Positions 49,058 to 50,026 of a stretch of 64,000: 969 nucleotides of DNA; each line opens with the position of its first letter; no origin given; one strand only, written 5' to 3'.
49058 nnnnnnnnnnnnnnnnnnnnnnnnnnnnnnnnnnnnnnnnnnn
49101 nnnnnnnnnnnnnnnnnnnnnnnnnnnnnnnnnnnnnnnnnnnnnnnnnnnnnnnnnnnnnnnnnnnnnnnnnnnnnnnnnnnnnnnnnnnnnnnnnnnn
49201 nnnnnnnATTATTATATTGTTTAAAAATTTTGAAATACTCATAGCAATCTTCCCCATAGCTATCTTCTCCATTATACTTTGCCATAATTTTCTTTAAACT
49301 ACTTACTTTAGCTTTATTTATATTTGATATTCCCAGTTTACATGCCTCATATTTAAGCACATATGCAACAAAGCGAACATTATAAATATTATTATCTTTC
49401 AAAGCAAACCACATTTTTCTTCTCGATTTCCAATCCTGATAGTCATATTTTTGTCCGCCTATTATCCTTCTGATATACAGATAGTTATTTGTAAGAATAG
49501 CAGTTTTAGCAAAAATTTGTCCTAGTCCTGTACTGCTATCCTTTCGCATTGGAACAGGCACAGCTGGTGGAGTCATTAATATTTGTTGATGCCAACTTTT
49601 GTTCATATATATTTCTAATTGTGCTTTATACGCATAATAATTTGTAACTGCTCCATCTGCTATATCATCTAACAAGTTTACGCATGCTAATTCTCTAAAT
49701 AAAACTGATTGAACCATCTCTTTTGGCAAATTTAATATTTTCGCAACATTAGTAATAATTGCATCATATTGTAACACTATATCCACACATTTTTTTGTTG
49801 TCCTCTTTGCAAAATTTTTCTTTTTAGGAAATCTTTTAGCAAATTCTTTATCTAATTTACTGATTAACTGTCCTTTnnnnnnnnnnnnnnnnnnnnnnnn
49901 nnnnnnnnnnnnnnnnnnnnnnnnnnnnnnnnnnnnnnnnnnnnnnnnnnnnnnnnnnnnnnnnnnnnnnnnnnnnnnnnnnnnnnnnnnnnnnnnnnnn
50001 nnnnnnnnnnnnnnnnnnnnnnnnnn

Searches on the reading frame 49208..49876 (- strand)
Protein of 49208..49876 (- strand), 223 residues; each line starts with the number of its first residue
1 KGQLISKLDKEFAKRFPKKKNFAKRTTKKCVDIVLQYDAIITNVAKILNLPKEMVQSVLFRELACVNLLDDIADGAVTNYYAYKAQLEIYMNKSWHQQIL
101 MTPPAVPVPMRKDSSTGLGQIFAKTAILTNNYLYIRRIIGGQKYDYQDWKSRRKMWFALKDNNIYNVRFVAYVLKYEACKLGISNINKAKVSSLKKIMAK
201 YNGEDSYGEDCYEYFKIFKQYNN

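Call 25: predict_structure(alignment_id=A1)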
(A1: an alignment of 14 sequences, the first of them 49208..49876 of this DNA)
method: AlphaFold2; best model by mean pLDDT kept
length: 223 residues; sequences in the alignment: 14
mean_pLDDT: 94.9   pTM: 0.90
mean pLDDT of the five models: 94.9, 94.7, 94.6, 94.3, 94.2
residues with pLDDT >= 90: 203; 70-90: 19; 50-70: 1; < 50: 0
segments of 3 or more residues with pLDDT < 50: none
pLDDT, mean of each block of 10 residues (from residue 1): 95 83 88 98 97 98 92 96 96 95 92 96 98 94 94 98 98 97 94 98 95 98 93
secondary structure, 60 per line:
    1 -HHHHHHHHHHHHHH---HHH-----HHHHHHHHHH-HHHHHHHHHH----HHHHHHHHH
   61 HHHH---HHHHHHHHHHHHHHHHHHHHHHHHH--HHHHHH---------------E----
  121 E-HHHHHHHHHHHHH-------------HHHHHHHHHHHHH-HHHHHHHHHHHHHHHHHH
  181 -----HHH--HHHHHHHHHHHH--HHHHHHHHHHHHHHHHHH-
elements in order: H2-15 H27-36 H38-47 H52-64 H68-92 H95-100 H123-135 H149-161 H163-180 H191-202 H205-222

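Call 29: fold_search(model_id=the predicted structure, library=pdb)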
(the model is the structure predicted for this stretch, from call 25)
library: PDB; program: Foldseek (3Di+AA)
matches with E <= 10: 83; with E <= 0.001: 0
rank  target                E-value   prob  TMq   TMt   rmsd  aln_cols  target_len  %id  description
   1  4m5e                  1.7e-02  1.00  0.48  0.28   7.2       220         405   13  Tse3 structure (released 2014-04-23)
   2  4m5f_A                3.4e-02  1.00  0.46  0.27   7.4       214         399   14  complex structure of Tse3-Tsi3 (released 2014-04-23)
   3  4luq_A                4.6e-02  1.00  0.48  0.28   5.9       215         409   13  Crystal structure of virulence effector Tse3 in complex with neutralizer Tsi3 (released 2013-09-18)
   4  3wa5_A                4.8e-02  1.00  0.49  0.28   6.7       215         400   13  Crystal Structure of type VI peptidoglycan muramidase effector Tse3 in complex with its cognate immunity protein Tsi3 (released 2013-10-02)
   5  4n7s_A                6.8e-02  1.00  0.45  0.27   6.9       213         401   14  Crystal structure of Tse3-Tsi3 complex with Zinc ion (released 2014-04-23)
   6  2y8p_B                4.9e-01  0.72  0.36  0.41   7.7       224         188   11  Crystal Structure of an Outer Membrane-Anchored Endolytic Peptidoglycan Lytic Transglycosylase (MltE) from Escherichia (released 2011-04-13)
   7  4hjy_A                8.0e-01  0.57  0.36  0.42  10.2       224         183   10  2.4 A Crystal structure of E. coli MltE-E64Q with bound chitopentaose (released 2012-10-24)
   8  3t36_D                8.4e-01  0.72  0.36  0.43  11.0       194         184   13  Crystal structure of lytic transglycosylase MltE from Eschericha coli (released 2012-07-25)
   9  2y8p_A                8.4e-01  0.60  0.37  0.43   8.2       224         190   12  Crystal Structure of an Outer Membrane-Anchored Endolytic Peptidoglycan Lytic Transglycosylase (MltE) from Escherichia (released 2011-04-13)
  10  3mgw                  8.8e-01  0.66  0.35  0.42  10.9       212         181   13  Thermodynamics and structure of a salmon cold-active goose-type lysozyme (released 2010-05-05)
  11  6ghy_A                8.8e-01  0.57  0.37  0.42   8.4       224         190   12  Structure of Lytic Transglycosylase MltE inactive mutant E64Q from E.coli (released 2018-10-31)
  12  6fbt_A                9.7e-01  0.69  0.37  0.15  10.1       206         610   12  The X-ray Structure of Lytic Transglycosylase Slt from Pseudomonas aeruginosa in complex with the reaction product NAG (released 2018-04-18)
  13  5ohu                  9.7e-01  0.66  0.37  0.15  10.2       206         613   12  The X-ray Structure of Lytic Transglycosylase Slt from Pseudomonas aeruginosa (released 2018-04-18)
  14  3gxk_B                1.0e+00  0.30  0.28  0.33  13.1       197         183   11  The crystal structure of g-type lysozyme from Atlantic cod (Gadus morhua L.) in complex with NAG oligomers sheds new l (released 2009-10-20)
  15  6ghy_B                1.1e+00  0.51  0.37  0.42   8.4       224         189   12  Structure of Lytic Transglycosylase MltE inactive mutant E64Q from E.coli (released 2018-10-31)
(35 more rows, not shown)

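Call 78: search_protein_representatives(protein=window:49208-49876:-)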
Query: 223 residues. Proteins with E-value up to 0.001 (for the whole library): 288; up to 1e-10: 189; up to 1e-30: 51. The best 150 are listed.
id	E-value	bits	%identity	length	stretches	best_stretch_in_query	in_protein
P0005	3.2e-96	337.3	68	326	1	1-222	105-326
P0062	9.0e-48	179.0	42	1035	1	24-223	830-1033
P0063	8.7e-46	172.5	45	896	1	7-222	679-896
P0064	4.3e-45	170.2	44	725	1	26-222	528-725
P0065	2.8e-43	164.3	44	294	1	8-222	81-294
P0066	4.7e-43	163.6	40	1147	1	17-222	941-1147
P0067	7.7e-43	162.9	44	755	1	10-223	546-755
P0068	2.5e-42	161.2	47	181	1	45-222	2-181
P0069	2.8e-42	161.1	45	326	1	25-221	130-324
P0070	3.9e-42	160.6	40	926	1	2-221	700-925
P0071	3.7e-41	157.4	44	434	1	9-222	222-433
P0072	9.8e-41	156.0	42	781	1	18-203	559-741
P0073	1.4e-40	155.5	39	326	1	4-222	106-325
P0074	5.3e-40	153.6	40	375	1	11-222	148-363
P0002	5.8e-40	153.5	100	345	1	1-79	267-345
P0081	1.0e-37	146.1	40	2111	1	8-222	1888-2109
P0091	4.0e-35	137.7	38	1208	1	22-222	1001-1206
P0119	5.7e-28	114.3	35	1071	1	25-221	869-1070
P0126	4.5e-26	108.1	41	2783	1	19-221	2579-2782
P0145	1.3e-23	100.0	40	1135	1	30-222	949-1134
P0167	3.8e-20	88.7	38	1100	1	24-222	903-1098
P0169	1.1e-19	87.2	41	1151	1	31-222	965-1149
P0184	2.0e-17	79.8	38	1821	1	27-223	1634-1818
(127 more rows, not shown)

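Call 79: search_protein_families(library=pfam, proteins=[P0126, P0081, P0184, P0066, P0091], max_evalue=0.00001)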
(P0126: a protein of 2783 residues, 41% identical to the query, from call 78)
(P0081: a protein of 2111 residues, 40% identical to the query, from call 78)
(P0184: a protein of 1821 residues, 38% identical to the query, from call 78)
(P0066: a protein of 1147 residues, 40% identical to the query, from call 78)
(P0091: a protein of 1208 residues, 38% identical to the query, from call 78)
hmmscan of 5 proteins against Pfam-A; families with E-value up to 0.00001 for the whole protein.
P0126 (2783 aa): 3 families
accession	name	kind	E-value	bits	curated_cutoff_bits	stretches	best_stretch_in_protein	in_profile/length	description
PF13306.12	LRR_5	-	2.1e-223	729.5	27.7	8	1562-1690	1-126/127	BspA type Leucine rich repeat region (6 copies)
PF13855.12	LRR_8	-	2.9e-25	88.2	27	0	992-1031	12-52/61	Leucine rich repeat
PF02368.24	Big_2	-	3.3e-08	33.8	22.8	1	2473-2549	2-78/79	Bacterial Ig-like domain (group 2)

P0081 (2111 aa): 3 families
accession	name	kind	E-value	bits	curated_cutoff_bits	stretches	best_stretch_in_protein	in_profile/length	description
PF14200.12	RicinB_lectin_2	-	5.4e-10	40.3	25.6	1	1657-1724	12-76/89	Ricin-type beta-trefoil lectin domain-like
PF02368.24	Big_2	-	7.6e-09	35.9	22.8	1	1802-1860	9-68/79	Bacterial Ig-like domain (group 2)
PF00404.24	Dockerin_1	-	3e-06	27.8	22.9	0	658-704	2-46/57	Dockerin type I domain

P0184 (1821 aa): 4 families
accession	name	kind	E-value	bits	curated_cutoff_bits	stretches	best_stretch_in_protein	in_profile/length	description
PF05593.20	RHS_repeat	-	2.4e-147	477.5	22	19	910-947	1-38/38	RHS Repeat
PF13229.12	Beta_helix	-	7.1e-24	84.7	25.9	1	210-357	2-149/158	Right handed beta helix region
PF20148.4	DUF6531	-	1.6e-22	80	24.1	1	418-492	1-74/74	Domain of unknown function (DUF6531)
PF05048.19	NosD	-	1.4e-12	48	23.6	1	212-348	42-176/212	Periplasmic copper-binding protein (NosD)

P0066 (1147 aa): 1 family
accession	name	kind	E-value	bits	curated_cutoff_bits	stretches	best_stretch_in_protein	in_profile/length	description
PF00092.34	VWA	-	3.5e-09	37.6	23.8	1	704-821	49-173/174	von Willebrand factor type A domain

P0091 (1208 aa): 4 families
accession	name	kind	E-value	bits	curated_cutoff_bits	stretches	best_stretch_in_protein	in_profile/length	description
PF00092.34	VWA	-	1.3e-16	61.8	23.8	1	692-860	1-173/174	von Willebrand factor type A domain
PF13519.12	VWA_2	-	1.5e-14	55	27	1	693-804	1-107/107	von Willebrand factor type A domain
PF00553.25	CBM_2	-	4.3e-12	46.7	24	1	34-118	3-88/101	Cellulose binding domain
PF13768.12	VWA_3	-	6.9e-06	26.6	27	0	718-847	18-154/155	von Willebrand factor type A domain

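Call 80: search_protein_families(library=pfam, proteins=[P0062, P0063, P0064, P0067, P0070, P0072, P0119, P0145, P0169, P0167], max_evalue=0.00001)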
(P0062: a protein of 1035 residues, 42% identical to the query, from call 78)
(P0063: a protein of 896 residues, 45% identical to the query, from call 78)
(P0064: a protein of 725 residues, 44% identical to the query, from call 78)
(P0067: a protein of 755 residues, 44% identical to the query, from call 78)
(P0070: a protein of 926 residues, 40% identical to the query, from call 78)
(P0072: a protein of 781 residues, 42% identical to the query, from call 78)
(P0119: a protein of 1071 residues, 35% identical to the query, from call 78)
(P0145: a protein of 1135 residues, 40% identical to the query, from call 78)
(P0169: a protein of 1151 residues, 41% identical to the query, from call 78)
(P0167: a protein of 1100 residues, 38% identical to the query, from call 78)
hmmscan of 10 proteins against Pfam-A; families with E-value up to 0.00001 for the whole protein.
P0062 (1035 aa): 4 families
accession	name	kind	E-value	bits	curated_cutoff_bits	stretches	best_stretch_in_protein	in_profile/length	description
PF00553.25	CBM_2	-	1.3e-29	102.9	24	2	156-242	3-89/101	Cellulose binding domain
PF00092.34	VWA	-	3.3e-19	70.2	23.8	1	558-713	1-169/174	von Willebrand factor type A domain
PF13519.12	VWA_2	-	4.2e-15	56.7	27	1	561-659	3-106/107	von Willebrand factor type A domain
PF13768.12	VWA_3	-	2.9e-10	40.8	27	1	558-704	2-154/155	von Willebrand factor type A domain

P0063 (896 aa): 2 families
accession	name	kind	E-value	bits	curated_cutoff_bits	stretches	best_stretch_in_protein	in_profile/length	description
PF00553.25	CBM_2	-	8.9e-45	151.6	24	3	43-128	2-88/101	Cellulose binding domain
PF18884.5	TSP3_bac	-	2.9e-16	59.4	25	0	406-427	1-21/22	Bacterial TSP3 repeat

P0064 (725 aa): 1 family
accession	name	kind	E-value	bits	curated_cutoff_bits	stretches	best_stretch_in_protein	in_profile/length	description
PF13519.12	VWA_2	-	6.6e-08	33.6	27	1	193-330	1-106/107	von Willebrand factor type A domain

P0067 (755 aa): 2 families
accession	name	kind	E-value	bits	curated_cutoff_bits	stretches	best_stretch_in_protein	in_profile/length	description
PF00553.25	CBM_2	-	2.6e-34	118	24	2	52-144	3-96/101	Cellulose binding domain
PF18884.5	TSP3_bac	-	2.7e-06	27.5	25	0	340-360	1-20/22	Bacterial TSP3 repeat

P0070 (926 aa): 2 families
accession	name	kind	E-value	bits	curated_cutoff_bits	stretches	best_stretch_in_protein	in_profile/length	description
PF01520.23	Amidase_3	-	1.9e-41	142.4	27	1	501-673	1-173/174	N-acetylmuramoyl-L-alanine amidase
PF01551.29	Peptidase_M23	-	8.8e-14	51.9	28.7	1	19-118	2-92/96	Peptidase family M23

P0072 (781 aa): 2 families
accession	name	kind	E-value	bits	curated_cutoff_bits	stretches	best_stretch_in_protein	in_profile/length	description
PF00553.25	CBM_2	-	4.7e-28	97.9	24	2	53-144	5-97/101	Cellulose binding domain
PF18884.5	TSP3_bac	-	9.6e-16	57.7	25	1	283-305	1-22/22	Bacterial TSP3 repeat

P0119 (1071 aa): 2 families
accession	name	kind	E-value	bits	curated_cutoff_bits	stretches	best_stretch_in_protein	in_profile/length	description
PF02368.24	Big_2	-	4.3e-11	43.1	22.8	1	757-829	3-79/79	Bacterial Ig-like domain (group 2)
PF14200.12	RicinB_lectin_2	-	5e-07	30.8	25.6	1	560-636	13-87/89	Ricin-type beta-trefoil lectin domain-like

P0145 (1135 aa): 2 families
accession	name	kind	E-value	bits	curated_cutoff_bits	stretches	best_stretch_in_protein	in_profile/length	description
PF14200.12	RicinB_lectin_2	-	9.7e-16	58.7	25.6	1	501-575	10-75/89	Ricin-type beta-trefoil lectin domain-like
PF24517.2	CBM96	-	5.3e-12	46.3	26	1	327-446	5-127/164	Carbohydrate-binding module family 96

P0169 (1151 aa): 1 family
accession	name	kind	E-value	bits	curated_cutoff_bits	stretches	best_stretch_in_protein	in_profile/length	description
PF14200.12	RicinB_lectin_2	-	2.1e-16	60.8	25.6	0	676-761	4-76/89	Ricin-type beta-trefoil lectin domain-like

P0167 (1100 aa): 2 families
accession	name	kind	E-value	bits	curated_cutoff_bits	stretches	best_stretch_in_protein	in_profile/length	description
PF14200.12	RicinB_lectin_2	-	1e-21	77.8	25.6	1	469-537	12-76/89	Ricin-type beta-trefoil lectin domain-like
PF24517.2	CBM96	-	2.9e-09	37.4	26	1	296-387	8-101/164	Carbohydrate-binding module family 96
